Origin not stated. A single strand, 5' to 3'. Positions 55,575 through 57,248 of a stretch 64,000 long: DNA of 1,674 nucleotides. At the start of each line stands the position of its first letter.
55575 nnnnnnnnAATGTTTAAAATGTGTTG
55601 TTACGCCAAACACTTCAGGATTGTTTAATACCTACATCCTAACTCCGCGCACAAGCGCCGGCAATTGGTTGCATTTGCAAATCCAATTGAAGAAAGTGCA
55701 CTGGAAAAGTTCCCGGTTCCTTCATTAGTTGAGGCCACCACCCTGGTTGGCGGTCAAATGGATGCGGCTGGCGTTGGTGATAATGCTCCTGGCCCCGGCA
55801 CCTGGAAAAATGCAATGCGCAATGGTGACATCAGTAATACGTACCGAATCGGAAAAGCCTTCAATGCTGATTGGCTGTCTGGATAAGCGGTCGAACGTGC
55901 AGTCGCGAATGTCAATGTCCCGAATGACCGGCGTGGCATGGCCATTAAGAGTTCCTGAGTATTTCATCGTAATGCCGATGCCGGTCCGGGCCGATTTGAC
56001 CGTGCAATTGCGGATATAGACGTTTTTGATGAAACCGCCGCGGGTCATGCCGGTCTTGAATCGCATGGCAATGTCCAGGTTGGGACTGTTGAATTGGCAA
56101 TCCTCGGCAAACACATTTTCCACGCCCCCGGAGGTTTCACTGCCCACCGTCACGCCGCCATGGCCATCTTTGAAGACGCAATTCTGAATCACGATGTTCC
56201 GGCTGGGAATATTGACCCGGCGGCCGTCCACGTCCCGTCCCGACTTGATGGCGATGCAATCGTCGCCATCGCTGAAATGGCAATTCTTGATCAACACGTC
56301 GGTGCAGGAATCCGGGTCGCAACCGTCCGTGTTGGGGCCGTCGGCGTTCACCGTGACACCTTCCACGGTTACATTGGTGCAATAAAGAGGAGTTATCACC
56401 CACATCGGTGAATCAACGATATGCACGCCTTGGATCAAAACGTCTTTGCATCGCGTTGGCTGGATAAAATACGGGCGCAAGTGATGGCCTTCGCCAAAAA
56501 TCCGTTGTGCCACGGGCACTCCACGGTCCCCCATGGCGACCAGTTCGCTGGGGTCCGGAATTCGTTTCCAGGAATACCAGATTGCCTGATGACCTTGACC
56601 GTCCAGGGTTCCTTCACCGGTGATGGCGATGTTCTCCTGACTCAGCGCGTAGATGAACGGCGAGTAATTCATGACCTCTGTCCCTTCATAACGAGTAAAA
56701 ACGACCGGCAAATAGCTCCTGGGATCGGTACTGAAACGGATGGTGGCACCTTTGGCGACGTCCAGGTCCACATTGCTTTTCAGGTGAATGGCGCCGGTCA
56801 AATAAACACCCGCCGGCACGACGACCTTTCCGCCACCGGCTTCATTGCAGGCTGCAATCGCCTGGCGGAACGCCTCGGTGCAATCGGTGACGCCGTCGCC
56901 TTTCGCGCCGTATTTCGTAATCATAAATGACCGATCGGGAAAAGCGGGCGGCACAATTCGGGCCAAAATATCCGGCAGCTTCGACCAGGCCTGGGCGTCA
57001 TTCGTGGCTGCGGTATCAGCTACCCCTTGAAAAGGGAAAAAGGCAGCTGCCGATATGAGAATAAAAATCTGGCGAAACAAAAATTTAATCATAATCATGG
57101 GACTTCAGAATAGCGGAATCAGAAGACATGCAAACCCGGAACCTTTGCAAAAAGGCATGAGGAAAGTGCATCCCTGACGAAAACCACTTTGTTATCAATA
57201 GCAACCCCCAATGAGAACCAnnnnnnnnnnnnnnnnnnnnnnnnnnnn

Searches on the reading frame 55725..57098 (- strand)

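Call 3: search_protein_families(library=pfam, proteins=[window:55725-57098:-], max_evalue=0.01)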
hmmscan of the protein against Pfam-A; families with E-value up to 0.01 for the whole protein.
window:55725-57098:- (457 aa): 2 families
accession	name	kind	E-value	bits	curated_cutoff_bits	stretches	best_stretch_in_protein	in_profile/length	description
PF00295.23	Glyco_hydro_28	-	3.5e-33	115.5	22.9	1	84-404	1-275/324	Glycosyl hydrolases family 28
PF12708.12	Pect-lyase_RHGA_epim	-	4.1e-12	46.8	27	1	60-112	4-58/213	Rhamnogalacturonase A/epimerase, pectate lyase-like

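Call 4: search_protein_families(library=ncbifam, proteins=[window:55725-57098:-], max_evalue=0.01)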
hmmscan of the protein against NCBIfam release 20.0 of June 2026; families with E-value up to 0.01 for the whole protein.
window:55725-57098:- (457 aa): 5 families
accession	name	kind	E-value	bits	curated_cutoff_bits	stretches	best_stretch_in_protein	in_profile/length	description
NF049892.1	AlphdgalacturondseBT4155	equivalog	6e-97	325.2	800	1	44-376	37-372/454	alpha-d-galacturonidase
NF051860.1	PolglcturonPglAAgro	equivalog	9.2e-59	199.4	600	2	208-391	226-411/502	polygalacturonase PglA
NF049899.1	RhamgalacuronBT4153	equivalog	6.2e-46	156.9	650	1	56-340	45-319/432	rhamnogalacturonidase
NF051861.1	PolglcturonPglBAgro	equivalog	1.2e-41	142.9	600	1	71-342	9-259/437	polygalacturonase PglB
NF049898.1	RhamgalacuronBT4146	equivalog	3.9e-33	114.9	500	1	60-410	1-311/445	rhamnogalacturonidase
